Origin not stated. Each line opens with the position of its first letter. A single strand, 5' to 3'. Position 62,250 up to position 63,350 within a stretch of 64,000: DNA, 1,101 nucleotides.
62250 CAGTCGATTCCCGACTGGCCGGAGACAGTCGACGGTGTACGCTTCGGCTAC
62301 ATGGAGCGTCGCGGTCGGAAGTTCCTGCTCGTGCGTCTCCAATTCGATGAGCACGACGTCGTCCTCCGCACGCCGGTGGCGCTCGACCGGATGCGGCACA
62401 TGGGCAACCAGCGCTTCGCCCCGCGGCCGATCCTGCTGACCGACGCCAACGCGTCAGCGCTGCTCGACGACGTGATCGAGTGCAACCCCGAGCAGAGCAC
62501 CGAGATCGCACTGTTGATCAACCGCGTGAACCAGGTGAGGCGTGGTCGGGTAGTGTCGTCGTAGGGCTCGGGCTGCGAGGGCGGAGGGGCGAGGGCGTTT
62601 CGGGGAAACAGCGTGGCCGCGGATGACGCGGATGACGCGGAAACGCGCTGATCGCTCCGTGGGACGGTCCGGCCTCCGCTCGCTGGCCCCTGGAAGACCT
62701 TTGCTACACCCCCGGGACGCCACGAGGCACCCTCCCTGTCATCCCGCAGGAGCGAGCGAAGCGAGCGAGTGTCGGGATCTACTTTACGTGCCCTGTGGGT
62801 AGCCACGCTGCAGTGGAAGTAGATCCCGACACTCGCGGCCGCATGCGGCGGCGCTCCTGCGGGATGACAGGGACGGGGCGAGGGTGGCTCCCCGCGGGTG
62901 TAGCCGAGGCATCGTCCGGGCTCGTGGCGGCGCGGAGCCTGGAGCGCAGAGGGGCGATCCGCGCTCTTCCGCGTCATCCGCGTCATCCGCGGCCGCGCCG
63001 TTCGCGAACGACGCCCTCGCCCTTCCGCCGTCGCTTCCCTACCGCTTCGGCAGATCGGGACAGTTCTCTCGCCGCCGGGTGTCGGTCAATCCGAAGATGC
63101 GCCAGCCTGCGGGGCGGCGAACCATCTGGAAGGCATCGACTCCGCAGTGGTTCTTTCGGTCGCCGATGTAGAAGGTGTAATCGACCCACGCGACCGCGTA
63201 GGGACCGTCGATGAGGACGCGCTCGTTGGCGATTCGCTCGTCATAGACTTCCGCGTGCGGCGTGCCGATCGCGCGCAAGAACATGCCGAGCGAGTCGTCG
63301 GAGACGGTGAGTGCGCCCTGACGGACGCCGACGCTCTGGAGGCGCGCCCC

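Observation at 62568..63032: Five-copy family of nested-palindromic composite elements sitting exactly at gene ends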

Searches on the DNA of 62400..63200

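Call 12: search_rna_families(source=window, start=62400, end=63200, threshold=evalue, max_evalue=10)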
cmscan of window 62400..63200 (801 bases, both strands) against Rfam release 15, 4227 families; matches with E-value up to 10: 4.
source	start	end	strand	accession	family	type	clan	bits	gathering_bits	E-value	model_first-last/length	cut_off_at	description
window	62765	62836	-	RF04159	MIR1437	Gene; miRNA;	-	21.3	168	0.45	1-192/192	no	MIR1437 microRNA precursor family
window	62730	62877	-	RF03710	mir-1451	Gene; miRNA;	-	20.8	85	1.5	1-92/92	no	mir-1451 microRNA precursor family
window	62963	63007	-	RF03143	S15-Halobacteria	Cis-reg; leader;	CL00121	19.2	49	0.33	1-66/66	no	S15-Halobacteria ribosomal protein leader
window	63029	63081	-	RF03111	Zeta-pan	Gene; sRNA;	-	14.9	56.7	8.2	1-50/50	no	Zeta-pan RNA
